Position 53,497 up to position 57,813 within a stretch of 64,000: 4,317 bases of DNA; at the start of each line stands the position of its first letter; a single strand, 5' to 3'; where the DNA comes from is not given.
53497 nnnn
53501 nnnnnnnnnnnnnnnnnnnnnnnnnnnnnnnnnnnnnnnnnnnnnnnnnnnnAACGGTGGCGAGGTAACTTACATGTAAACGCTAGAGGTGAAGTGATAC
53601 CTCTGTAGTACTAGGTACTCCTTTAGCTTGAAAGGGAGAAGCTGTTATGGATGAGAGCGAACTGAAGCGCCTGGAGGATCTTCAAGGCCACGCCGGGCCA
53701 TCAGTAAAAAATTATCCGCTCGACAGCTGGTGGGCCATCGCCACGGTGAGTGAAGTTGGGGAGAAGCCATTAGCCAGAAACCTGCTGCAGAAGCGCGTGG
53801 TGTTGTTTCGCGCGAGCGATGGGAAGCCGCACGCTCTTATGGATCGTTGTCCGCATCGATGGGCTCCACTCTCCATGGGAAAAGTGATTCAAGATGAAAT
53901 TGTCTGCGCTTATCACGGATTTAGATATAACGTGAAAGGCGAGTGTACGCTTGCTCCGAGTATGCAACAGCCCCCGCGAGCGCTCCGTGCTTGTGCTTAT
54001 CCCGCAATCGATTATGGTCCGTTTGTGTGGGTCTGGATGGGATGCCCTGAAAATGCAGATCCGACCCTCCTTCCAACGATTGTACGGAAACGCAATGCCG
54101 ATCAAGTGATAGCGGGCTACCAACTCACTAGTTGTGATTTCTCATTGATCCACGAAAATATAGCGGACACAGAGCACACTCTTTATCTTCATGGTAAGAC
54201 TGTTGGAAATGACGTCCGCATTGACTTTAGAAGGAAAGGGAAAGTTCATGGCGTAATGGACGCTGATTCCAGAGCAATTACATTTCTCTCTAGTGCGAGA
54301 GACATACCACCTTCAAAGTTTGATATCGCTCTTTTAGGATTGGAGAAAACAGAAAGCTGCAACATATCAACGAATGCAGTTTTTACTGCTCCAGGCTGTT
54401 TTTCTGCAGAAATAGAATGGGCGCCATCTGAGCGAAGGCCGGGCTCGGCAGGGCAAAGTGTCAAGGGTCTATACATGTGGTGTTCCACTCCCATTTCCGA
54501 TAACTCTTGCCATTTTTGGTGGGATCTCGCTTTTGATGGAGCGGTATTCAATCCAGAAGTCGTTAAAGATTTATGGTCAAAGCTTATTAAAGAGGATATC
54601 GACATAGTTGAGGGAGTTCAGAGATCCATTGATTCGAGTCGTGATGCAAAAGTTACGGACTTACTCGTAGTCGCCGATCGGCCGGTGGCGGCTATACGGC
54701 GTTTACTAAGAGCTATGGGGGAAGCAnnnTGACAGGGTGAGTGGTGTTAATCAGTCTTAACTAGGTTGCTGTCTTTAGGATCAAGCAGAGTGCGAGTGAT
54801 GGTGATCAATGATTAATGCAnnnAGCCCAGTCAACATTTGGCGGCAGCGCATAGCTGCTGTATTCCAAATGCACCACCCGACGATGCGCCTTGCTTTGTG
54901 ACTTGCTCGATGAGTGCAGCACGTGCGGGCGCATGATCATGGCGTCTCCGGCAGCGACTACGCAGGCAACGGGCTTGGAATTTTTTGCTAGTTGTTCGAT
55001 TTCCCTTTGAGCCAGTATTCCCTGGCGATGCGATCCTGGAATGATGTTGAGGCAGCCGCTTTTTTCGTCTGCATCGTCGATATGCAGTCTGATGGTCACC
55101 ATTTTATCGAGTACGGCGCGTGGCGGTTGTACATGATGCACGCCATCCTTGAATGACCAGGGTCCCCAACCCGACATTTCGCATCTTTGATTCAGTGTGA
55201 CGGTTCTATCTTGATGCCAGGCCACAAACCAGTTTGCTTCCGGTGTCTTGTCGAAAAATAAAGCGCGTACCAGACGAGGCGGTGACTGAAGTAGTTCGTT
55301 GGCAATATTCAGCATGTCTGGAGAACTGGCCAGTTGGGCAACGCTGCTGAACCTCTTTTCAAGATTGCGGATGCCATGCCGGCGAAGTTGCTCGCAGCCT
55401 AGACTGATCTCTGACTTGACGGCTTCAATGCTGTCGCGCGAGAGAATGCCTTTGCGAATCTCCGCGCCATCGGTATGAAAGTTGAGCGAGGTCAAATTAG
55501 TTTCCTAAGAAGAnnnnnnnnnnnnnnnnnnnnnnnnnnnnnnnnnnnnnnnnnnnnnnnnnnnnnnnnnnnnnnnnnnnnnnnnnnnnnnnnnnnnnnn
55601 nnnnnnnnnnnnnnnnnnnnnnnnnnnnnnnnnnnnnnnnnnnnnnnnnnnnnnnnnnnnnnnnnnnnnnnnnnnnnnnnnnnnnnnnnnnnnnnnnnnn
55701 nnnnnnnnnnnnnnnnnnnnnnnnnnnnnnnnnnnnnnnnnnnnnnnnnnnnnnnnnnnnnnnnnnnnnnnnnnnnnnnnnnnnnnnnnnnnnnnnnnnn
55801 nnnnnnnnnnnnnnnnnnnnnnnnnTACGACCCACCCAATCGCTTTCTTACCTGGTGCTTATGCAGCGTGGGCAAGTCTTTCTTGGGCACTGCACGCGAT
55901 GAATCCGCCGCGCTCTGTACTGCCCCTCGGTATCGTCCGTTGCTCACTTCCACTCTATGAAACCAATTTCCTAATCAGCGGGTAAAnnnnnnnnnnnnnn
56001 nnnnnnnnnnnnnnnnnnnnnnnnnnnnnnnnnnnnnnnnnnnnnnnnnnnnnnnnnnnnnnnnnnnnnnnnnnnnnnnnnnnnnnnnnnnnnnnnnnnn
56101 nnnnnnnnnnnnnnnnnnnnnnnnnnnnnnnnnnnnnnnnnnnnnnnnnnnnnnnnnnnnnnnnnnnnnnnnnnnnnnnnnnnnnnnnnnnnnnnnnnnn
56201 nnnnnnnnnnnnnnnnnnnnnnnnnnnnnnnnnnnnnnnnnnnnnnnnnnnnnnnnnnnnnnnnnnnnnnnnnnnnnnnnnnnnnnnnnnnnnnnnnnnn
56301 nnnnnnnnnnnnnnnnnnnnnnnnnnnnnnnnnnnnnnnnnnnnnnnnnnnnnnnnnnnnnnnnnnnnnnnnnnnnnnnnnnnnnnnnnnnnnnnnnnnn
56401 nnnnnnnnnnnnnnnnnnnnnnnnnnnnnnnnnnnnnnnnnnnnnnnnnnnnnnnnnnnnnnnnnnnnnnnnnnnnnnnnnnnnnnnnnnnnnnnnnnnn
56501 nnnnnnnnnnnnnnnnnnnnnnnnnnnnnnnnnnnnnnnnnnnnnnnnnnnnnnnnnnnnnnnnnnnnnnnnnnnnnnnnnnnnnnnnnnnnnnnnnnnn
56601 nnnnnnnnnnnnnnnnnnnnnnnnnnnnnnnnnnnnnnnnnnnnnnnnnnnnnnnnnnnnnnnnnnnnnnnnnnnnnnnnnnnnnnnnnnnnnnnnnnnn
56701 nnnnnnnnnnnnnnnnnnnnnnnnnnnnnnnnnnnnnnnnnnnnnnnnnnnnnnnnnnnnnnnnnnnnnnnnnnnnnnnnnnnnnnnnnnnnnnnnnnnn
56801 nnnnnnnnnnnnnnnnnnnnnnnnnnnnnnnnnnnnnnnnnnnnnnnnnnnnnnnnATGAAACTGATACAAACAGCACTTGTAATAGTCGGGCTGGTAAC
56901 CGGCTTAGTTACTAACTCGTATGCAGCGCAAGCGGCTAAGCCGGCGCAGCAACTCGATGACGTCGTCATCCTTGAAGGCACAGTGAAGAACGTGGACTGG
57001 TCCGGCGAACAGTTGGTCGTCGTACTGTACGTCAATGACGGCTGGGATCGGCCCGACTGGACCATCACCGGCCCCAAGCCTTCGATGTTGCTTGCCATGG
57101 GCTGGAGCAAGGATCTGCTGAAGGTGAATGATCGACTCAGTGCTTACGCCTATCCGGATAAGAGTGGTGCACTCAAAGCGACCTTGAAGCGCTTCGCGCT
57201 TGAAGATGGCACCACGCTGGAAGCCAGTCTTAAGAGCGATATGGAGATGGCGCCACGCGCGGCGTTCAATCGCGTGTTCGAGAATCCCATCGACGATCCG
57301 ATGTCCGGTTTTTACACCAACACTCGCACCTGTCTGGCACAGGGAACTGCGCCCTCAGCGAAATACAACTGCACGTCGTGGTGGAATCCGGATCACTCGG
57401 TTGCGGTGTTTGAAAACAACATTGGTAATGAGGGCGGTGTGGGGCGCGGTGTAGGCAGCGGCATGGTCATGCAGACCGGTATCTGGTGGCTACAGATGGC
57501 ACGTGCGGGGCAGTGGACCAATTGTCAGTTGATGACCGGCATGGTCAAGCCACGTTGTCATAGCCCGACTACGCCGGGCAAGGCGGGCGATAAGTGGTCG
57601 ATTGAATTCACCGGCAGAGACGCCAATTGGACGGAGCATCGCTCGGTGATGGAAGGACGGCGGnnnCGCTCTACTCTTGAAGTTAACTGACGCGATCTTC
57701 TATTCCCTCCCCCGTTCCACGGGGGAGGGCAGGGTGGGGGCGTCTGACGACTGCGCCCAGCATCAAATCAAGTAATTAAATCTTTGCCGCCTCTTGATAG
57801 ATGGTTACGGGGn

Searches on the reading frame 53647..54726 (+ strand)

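Call 43: search_protein_families(library=pfam, proteins=[window:53647-54726:+], max_evalue=0.001)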
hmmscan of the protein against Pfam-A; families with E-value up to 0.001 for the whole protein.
window:53647-54726:+ (360 aa): 2 families
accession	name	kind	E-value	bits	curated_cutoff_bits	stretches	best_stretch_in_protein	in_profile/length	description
PF19112.6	VanA_C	-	3.8e-20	73.3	23.5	1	162-359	2-192/193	Vanillate O-demethylase oxygenase C-terminal domain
PF00355.32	Rieske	-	1.1e-19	70.5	20.3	1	27-108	1-83/88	Rieske [2Fe-2S] domain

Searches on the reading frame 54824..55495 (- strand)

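Call 31: search_protein_families(library=pfam, proteins=[window:54824-55495:-], max_evalue=0.001)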
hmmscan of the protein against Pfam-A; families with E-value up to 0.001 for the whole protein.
window:54824-55495:- (224 aa): 1 family
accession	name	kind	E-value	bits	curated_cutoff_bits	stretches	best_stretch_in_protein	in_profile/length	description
PF05721.19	PhyH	-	2.4e-17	64.4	22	1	53-207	62-213/213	Phytanoyl-CoA dioxygenase (PhyH)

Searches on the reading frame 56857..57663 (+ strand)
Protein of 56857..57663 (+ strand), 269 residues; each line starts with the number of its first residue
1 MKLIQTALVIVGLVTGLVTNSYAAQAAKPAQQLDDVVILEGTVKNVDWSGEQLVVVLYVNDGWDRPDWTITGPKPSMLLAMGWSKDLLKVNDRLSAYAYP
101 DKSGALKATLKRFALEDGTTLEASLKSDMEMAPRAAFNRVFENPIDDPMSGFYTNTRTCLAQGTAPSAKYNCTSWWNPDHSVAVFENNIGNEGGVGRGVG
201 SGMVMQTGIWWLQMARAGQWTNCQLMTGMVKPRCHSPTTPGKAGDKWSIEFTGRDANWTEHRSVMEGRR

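Call 43: search_protein_families(library=pfam, proteins=[window:56857-57663:+], max_evalue=0.001)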
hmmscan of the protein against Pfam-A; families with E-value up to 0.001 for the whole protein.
window:56857-57663:+ (269 aa): 1 family
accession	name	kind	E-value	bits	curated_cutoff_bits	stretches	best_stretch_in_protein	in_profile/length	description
PF19649.4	DUF6152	-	9.4e-09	35.7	27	1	19-106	4-94/98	Family of unknown function (DUF6152)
